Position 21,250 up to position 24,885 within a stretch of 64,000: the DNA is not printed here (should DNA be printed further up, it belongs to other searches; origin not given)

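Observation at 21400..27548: Three-gene helicase / nuclease-fold / DUF2971-like operon that fits no defence system I recognise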

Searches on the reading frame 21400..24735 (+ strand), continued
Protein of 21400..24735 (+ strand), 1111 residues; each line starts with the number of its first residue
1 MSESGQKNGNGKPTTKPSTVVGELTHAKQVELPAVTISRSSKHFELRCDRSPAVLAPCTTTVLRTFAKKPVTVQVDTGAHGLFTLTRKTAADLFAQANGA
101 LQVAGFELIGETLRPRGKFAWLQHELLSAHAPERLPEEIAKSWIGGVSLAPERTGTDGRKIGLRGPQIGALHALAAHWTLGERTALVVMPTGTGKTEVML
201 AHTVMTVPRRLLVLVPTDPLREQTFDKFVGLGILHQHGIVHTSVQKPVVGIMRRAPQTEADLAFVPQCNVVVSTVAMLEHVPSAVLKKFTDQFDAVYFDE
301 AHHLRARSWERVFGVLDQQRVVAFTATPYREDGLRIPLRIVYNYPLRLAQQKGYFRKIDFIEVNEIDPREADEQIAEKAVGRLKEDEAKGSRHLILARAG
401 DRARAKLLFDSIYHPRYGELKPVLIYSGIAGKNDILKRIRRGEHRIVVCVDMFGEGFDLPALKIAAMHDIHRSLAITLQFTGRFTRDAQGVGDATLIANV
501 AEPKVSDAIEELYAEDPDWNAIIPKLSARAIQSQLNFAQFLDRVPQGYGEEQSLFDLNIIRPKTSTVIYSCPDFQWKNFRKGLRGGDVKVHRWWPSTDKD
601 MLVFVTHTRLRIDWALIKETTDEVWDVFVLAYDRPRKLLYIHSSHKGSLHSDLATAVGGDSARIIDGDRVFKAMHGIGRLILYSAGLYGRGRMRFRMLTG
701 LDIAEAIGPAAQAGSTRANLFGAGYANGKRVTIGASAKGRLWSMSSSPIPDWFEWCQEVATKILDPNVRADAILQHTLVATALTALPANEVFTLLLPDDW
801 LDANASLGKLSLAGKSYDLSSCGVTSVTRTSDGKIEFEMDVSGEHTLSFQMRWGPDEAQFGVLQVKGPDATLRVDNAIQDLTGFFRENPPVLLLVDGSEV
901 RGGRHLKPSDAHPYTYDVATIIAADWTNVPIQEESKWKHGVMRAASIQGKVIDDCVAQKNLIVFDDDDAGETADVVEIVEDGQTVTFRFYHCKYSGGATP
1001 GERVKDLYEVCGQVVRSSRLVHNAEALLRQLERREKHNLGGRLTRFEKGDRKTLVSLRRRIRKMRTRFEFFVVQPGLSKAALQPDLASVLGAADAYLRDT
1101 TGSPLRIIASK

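Call 49: find_related_loci(query=A2, collection=genome_contigs, flank=7000)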
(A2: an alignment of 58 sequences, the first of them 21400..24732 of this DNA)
Query A2 (1111 aa) in genome_contigs; peptide patterns used: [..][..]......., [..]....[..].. (x = any residue, [..] = any of these).
600 stretches matched a pattern (row limit reached: there are more); 444 encode a relative of the query (tblastn E <= 1e-3); the best 80 are kept; 80 distinct loci.
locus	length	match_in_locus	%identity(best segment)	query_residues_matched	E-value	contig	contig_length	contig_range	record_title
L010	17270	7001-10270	50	22-1110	0e+0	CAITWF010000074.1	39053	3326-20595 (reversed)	MAG: uncultured Opitutae bacterium isolate Umea2p1_bin-1006 genome assembly, contig: bin-1006:074/123, whole genome shot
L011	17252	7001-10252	47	28-1110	0e+0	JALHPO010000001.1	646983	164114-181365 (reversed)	MAG: Nitrospira sp. isolate bin.260 c_000000000033, whole genome shotgun sequence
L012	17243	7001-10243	39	30-1110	0e+0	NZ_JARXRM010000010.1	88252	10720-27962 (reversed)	Luteimonas endophytica strain RD2P54 256, whole genome shotgun sequence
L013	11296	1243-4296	40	89-1110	0e+0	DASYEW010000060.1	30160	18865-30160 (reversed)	MAG TPA_asm: Steroidobacteraceae bacterium isolate SMAG_U4997 k141_4743890, whole genome shotgun sequence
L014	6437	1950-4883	41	121-1105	0e+0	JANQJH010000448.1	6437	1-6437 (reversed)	MAG: Verrucomicrobiales bacterium isolate PL25a_bin.108 k99_468076, whole genome shotgun sequence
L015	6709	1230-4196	39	128-1110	0e+0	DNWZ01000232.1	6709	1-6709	MAG TPA_asm: Planctomycetaceae bacterium isolate UBA11397 contig_81109, whole genome shotgun sequence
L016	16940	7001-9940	40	137-1110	0e+0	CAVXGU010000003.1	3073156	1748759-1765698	MAG: uncultured Acidobacteriota bacterium isolate MFD02416.bin.1.281 genome assembly, contig: contig_24457, whole genome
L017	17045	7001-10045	40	115-1111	0e+0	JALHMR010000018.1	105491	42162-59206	MAG: Rhodospirillaceae bacterium isolate Bin_39_2_2 c_000000001216, whole genome shotgun sequence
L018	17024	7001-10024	38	117-1111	0e+0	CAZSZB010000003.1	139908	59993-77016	MAG TPA_asm: uncultured Candidatus Saccharibacteria bacterium isolate binchicken_co173_41 genome assembly, contig: NODE_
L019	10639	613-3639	38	117-1111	0e+0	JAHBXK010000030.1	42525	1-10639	MAG: Phycisphaeraceae bacterium isolate ACE_PLA18 PLA18_30, whole genome shotgun sequence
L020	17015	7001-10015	37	121-1111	0e+0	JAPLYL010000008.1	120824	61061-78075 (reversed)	MAG: Candidatus Parcubacteria bacterium isolate LacPavin_0920_WC57_MAG_42_180 LacPavin_0920_WC57_scaffold_862809, whole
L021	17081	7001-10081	36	102-1110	0e+0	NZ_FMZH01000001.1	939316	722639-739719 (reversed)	Pedobacter soli strain DSM 18609, whole genome shotgun sequence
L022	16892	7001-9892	37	153-1110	0e+0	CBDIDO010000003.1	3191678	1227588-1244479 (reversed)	MAG: Beijerinckiaceae bacterium isolate 41e33a7b-f9d6-4c80-b2e2-fe018e5284e4 genome assembly, contig: contig_3, whole ge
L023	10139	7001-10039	37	114-1110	0e+0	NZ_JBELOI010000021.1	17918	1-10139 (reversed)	Castellaniella sp. GW247-6E4 NODE_21_length_17918_cov_96.771145, whole genome shotgun sequence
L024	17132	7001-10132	39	81-1110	0e+0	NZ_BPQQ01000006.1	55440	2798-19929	Methylobacterium isbiliense strain DSM 17168 entry6, whole genome shotgun sequence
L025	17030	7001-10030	38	117-1110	0e+0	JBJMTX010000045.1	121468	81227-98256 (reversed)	MAG: Allosphingosinicella sp. isolate H1_18_all_fractions_metab_conc_62_68_16 k255_6288829, whole genome shotgun sequenc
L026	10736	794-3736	37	134-1111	0e+0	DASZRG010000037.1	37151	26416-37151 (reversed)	MAG TPA_asm: Patescibacteria group bacterium isolate SMAG_U6018 k141_505921, whole genome shotgun sequence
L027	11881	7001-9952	36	129-1110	0e+0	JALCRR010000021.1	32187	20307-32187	MAG: Oscillibacter sp. isolate UW_MP_OSCL1_1 Ga0455773_000420, whole genome shotgun sequence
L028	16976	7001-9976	37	121-1110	0e+0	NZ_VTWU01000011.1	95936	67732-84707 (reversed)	Hymenobacter busanensis strain MA3 NODE_11_length_95936_cov_245.878464, whole genome shotgun sequence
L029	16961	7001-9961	36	121-1110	0e+0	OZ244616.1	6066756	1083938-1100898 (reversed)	MAG: Candidatus Poribacteria bacterium isolate e5250d40-67f0-410b-965f-0d198546f1b0 genome assembly, chromosome: 1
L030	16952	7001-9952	34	129-1110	0e+0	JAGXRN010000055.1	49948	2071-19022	MAG: Dethiobacter sp. isolate CROMO_A_105 c_000000706925, whole genome shotgun sequence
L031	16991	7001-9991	35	120-1111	0e+0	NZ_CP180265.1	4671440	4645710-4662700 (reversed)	Chryseobacterium sp. MMS23-Vi53 chromosome, complete genome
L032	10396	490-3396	34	137-1111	0e+0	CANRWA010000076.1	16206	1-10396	MAG TPA_asm: uncultured Clostridia bacterium isolate SRR15730559_bin.10_metawrap_v1.3_MAG genome assembly, contig: NODE.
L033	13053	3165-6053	35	138-1110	0e+0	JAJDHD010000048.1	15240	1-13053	Christensenellaceae bacterium OttesenSCG-928-K19 AH-928-K19_NODE_48, whole genome shotgun sequence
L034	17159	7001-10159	36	52-1110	0e+0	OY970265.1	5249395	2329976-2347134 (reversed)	MAG: uncultured Acidobacteriota bacterium isolate MFD01476.bin.1.56 genome assembly, chromosome: 1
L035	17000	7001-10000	36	121-1110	0e+0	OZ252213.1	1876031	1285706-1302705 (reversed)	MAG: Thermodesulfobacteriota bacterium isolate fe9b5591-7b88-4e57-ab13-ddad5861585a genome assembly, chromosome: 1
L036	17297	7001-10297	33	9-1110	0e+0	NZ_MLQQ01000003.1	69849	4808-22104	Anaerobacillus arseniciselenatis strain DSM 15340 Ga0137926_103, whole genome shotgun sequence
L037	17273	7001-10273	35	28-1111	0e+0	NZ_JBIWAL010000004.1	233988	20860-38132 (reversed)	Pseudomonas sp. NPDC098747 NPDC098747_367_G8.ctg-0004, whole genome shotgun sequence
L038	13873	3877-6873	34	121-1110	0e+0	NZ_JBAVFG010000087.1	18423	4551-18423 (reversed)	MAG: Kaistella sp. isolate MFD01704_ilm_asm_bin15 k127_272448, whole genome shotgun sequence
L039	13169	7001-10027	36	112-1110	0e+0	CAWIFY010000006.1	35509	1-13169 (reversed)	MAG: Terriglobia bacterium isolate MFD09603.bin.2.223 genome assembly, contig: contig_16848, whole genome shotgun sequen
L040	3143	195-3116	35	133-1110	0e+0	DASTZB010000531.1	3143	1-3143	MAG TPA_asm: Chitinophagaceae bacterium isolate SMAG_U2457 k141_1516257, whole genome shotgun sequence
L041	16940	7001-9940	37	138-1110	0e+0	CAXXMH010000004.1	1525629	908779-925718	MAG: Pseudomonadales bacterium isolate 82f3ac27-4bc5-4c66-a35b-9464a7289bd9 genome assembly, contig: contig_4, whole gen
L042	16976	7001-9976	35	127-1111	0e+0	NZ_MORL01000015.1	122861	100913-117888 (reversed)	Arsenicibacter rosenii strain SM-1 scaffold15, whole genome shotgun sequence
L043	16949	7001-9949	35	138-1111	0e+0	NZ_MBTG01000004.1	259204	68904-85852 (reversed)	Paenibacillus ferrarius strain CY1 CY1_scaffold12, whole genome shotgun sequence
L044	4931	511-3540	34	110-1111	0e+0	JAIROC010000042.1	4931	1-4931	MAG: Bacteroidales bacterium isolate Cd354_bin6 k119_954084, whole genome shotgun sequence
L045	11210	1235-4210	33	121-1111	0e+0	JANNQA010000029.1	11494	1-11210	MAG: Bacteroidota bacterium isolate SOY_31_metabat_73 SOY_31_k141_3698860, whole genome shotgun sequence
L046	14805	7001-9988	35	121-1111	0e+0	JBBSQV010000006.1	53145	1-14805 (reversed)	MAG: Flavobacteriales bacterium isolate SVL1_sbin.19 SVL1_sbin.19_K_1267851_L_53145_cov_20.3410, whole genome shotgun se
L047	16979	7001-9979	36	121-1111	0e+0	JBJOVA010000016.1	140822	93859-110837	Chitinophagaceae bacterium LWZ2-11 16, whole genome shotgun sequence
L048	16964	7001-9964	35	122-1110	0e+0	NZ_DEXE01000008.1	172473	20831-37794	MAG: Methylophaga sp. UBA3192 UBA3192_contig_387, whole genome shotgun sequence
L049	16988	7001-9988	35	121-1111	0e+0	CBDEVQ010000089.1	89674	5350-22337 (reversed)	MAG: Flavobacteriales bacterium isolate c9eb949b-bc1f-4219-ae45-44c701134771 genome assembly, contig: contig_89, whole g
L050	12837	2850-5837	35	120-1111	0e+0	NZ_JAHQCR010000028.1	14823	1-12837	Bacillus alkalicola strain JCM 17098 714, whole genome shotgun sequence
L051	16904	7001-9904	33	137-1110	0e+0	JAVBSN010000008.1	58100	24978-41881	MAG: Lachnospiraceae bacterium isolate EPI_MAG_00224 c_000007935549, whole genome shotgun sequence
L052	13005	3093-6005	35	136-1111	0e+0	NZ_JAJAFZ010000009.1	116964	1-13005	Photorhabdus kayaii strain DSM 15194 D1071519_102_9, whole genome shotgun sequence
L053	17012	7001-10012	39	121-1110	0e+0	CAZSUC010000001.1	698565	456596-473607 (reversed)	MAG TPA_asm: uncultured Candidatus Saccharibacteria bacterium isolate SRP294416_co1_70 genome assembly, contig: NODE_1_l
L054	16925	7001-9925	36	139-1110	2e-180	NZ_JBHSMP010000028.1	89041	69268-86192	Paraburkholderia denitrificans strain KACC 12733 platanus_K_default_28, whole genome shotgun sequence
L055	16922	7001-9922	34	135-1110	9e-180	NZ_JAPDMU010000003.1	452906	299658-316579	Methylophaga sp. OBS3 NODE_3_length_452906_cov_11.497415, whole genome shotgun sequence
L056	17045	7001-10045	33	106-1110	8e-180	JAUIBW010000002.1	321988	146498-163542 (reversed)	MAG: Bacteroidia bacterium isolate 6_bin.65 NODE_53_length_321988_cov_1.859526, whole genome shotgun sequence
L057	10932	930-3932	36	120-1111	1e-179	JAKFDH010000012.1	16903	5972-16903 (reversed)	MAG: Massilia sp. isolate LC042 contig-124_2988, whole genome shotgun sequence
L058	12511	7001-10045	33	104-1111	3e-179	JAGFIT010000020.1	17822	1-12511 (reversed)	MAG: Vicingus serpentipes isolate mag.4 k127_28544, whole genome shotgun sequence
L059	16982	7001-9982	35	121-1110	1e-178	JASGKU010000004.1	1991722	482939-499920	MAG: Agriterribacter sp. isolate 5N619 JMF-2111-06-0005.ont.bin.619_3, whole genome shotgun sequence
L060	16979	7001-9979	34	121-1110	9e-178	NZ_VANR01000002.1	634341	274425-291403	Polaribacter aestuariivivens strain DBTF-3 contig2, whole genome shotgun sequence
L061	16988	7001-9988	35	120-1111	2e-177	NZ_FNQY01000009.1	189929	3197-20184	Arachidicoccus rhizosphaerae strain Vu-144, whole genome shotgun sequence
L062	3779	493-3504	37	121-1110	0e+0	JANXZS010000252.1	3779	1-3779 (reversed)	MAG: Acidobacteriaceae bacterium isolate GL140_4_metabat_397 GL140_4_k141_2837182, whole genome shotgun sequence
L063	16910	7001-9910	36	137-1111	3e-176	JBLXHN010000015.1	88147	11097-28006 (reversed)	MAG: Vibrio sp. isolate ET07-04 T07maxbin_out.033RE.5K@15, whole genome shotgun sequence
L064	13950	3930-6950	34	108-1110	2e-176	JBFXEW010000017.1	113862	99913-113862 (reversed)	MAG: Salinivirgaceae bacterium isolate CA_2019_TPIn_125 NODE_607_length_113862_cov_13.045184_TPIn, whole genome shotgun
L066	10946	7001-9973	33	121-1110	5e-176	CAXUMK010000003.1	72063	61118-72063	MAG TPA_asm: uncultured Segetibacter sp. isolate public_SRR11456913_metawrap_bin.22 genome assembly, contig: public_SRR1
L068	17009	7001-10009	36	111-1110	2e-175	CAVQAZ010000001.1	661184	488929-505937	MAG: uncultured Gammaproteobacteria bacterium isolate MFD09964.bin.1.308 genome assembly, contig: contig_14752, whole ge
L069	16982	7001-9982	32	121-1111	7e-175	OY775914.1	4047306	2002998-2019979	MAG: Bacteroidales bacterium isolate 7de1171c-092d-4693-a70e-3c34f944b135 genome assembly, chromosome: 1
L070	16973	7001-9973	33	121-1111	5e-174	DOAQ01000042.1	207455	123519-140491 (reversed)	MAG TPA_asm: Prolixibacteraceae bacterium isolate UBA12447 contig_163, whole genome shotgun sequence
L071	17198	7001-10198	33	53-1110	5e-174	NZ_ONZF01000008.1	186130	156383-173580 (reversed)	Palleronia abyssalis strain CECT 8504, whole genome shotgun sequence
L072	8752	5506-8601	36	94-1110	3e-172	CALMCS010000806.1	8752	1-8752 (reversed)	MAG TPA_asm: uncultured Comamonadaceae bacterium isolate ERR3519528_bin.53_CONCOCT_v1.1_MAG genome assembly, contig: ERZ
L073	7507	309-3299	35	121-1110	1e-172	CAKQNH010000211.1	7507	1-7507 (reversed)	MAG: uncultured Pirellulaceae bacterium isolate REFINED_METABAT215_TOP10_CONTIGS_1500_ASSEMBLY_K77_MERGED__Nepal_MoBio_F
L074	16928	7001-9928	36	138-1110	8e-172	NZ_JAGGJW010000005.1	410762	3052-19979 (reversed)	Neorhizobium petrolearium strain DSM 26482 Ga0454100_05, whole genome shotgun sequence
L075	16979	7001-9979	32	121-1110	7e-172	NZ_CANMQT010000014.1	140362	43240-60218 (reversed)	Uncultured Aquimarina sp. isolate 2-563A-J.fasta NODE_14, whole genome shotgun sequence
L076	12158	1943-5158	35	45-1110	1e-171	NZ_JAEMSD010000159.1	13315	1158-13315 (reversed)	MAG: Bradyrhizobium sp. isolate SupBloom_Metag_066 Bloom_2_NODE_2264_length_13315_cov_5.226244, whole genome shotgun seq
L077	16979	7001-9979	33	121-1110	3e-171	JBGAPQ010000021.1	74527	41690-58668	MAG: Chitinophagaceae bacterium isolate MAG_MBR_AS.16 MBRAS-16_NODE_21_length_74527_cov_13.560631, whole genome shotgun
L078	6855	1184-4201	37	111-1110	3e-172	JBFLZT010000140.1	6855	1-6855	MAG: Deinococcota bacterium isolate MAG118 MAG118_140, whole genome shotgun sequence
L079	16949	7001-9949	35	133-1111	1e-170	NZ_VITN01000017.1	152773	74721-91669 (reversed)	Nitrospirillum amazonense strain BR 11880 Ga0314209_117, whole genome shotgun sequence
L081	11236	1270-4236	34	138-1111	6e-169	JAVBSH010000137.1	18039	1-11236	MAG: Bacteroidales bacterium isolate EPI_MAG_00218 c_000000901899, whole genome shotgun sequence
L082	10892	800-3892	32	83-1111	2e-168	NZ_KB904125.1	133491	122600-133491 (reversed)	Porphyromonas macacae DSM 20710 = JCM 13914 strain DSM 20710 A3GIDRAFT_scaffold_1.2, whole genome shotgun sequence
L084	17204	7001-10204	34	52-1110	1e-166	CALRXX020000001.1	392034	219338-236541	MAG: bacterium isolate JJ-LAS318NC5-148-4-m2-bin80 genome assembly, contig: JJ-LAS318NC5-148-C4, whole genome shotgun se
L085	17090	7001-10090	35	88-1111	8e-166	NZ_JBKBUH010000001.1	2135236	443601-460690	MAG: Phenylobacterium sp. isolate 21I_069.bin.59 NODE_2_length_2135236_cov_19.808859, whole genome shotgun sequence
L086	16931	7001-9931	35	139-1110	8e-166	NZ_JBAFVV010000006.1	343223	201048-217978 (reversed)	Xanthobacter autotrophicus DSM 431 strain 14g Contig006, whole genome shotgun sequence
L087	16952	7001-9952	33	133-1111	4e-165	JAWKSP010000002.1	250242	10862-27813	MAG: Candidatus Paceibacterota bacterium isolate ABC1.92 ABC1.92.fa-2, whole genome shotgun sequence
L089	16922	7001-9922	35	136-1110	4e-164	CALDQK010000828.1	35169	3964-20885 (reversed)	MAG TPA_asm: uncultured bacterium isolate ERR599081_bin.20_CONCOCT_v1.1_MAG genome assembly, contig: ERZ841280.724, whol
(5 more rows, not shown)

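Call 54: predict_structure(alignment_id=A2)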
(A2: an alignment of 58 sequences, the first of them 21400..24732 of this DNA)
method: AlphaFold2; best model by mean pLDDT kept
length: 1111 residues; sequences in the alignment: 58
mean_pLDDT: 83.4   pTM: 0.55
mean pLDDT of the five models: 83.4, 83.3, 81.3, 80.4, 79.9
residues with pLDDT >= 90: 432; 70-90: 518; 50-70: 130; < 50: 31
segments of 3 or more residues with pLDDT < 50: 1-17, 454-456, 528-535
pLDDT, mean of each block of 10 residues (from residue 1): 28 45 83 90 92 90 83 88 83 67 87 88 76 83 87 72 89 88 88 88 94 90 93 88 92 94 93 91 94 94 81 90 87 78 87 82 75 93 92 88 90 95 87 85 89 58 86 67 58 84 65 68 61 53 67 61 88 92 78 85 88 59 84 94 80 92 91 89 80 70 70 75 84 90 82 90 88 82 86 87 69 84 86 88 90 84 93 79 92 89 86 78 92 90 94 94 90 94 92 83 79 89 84 86 92 89 84 92 87 90 92 87
secondary structure, 60 per line:
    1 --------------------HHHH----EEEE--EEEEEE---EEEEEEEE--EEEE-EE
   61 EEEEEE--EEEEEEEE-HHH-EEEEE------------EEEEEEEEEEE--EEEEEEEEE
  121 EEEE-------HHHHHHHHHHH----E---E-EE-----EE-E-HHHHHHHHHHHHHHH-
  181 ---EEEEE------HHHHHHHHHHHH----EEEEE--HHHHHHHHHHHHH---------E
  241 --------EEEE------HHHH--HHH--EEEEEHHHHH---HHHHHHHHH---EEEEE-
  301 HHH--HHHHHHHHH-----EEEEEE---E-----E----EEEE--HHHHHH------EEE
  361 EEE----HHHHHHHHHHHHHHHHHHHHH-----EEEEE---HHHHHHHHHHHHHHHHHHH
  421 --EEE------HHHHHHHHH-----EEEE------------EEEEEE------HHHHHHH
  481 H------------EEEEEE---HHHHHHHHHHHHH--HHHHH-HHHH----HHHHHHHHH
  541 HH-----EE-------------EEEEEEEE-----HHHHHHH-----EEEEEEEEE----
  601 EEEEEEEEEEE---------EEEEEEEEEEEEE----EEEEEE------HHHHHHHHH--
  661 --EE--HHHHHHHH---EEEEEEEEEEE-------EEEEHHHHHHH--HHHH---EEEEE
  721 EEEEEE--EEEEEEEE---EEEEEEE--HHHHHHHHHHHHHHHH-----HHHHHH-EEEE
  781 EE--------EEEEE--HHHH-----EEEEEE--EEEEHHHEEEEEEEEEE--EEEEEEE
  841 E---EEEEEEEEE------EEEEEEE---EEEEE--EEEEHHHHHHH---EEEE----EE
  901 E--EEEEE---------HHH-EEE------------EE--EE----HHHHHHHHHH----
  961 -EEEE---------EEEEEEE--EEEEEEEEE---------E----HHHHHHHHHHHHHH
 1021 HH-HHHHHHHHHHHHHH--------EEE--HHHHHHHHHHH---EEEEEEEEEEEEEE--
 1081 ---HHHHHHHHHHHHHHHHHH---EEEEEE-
elements in order (helices of 4 or more, strands of 3 or more residues): H21-24 E29-32 E35-40 E44-51 E54-57 E59-66 E69-76 E82-86 E99-109 E112-124 H132-142 H165-179 E184-188 H195-206 E211-215 H218-230 E249-252 H259-262 E270-274 H275-279 H283-291 E295-299 H306-314 E320-325 E340-343 H346-351 E358-363 H368-388 E394-398 H402-420 E423-425 H432-440 E446-449 E462-467 H474-481 E494-499 H503-515 H518-522 H524-527 H532-542 E563-570 H576-582 E588-596 E601-611 E621-633 E638-643 H650-658 H667-674 E678-688 E696-699 H700-706 H709-712 E716-726 E729-736 E740-746 H749-764 H770-775 E777-782 E791-795 H798-801 E807-812 E815-818 E822-831 E834-841 E845-853 E860-866 E870-874 E877-880 H881-887 E891-894 E899-901 E904-908 E922-924 H947-956 E962-965 E975-981 E984-992 H1007-1022 H1024-1037 E1046-1048 H1051-1061 E1065-1078 H1084-1101 E1105-1110
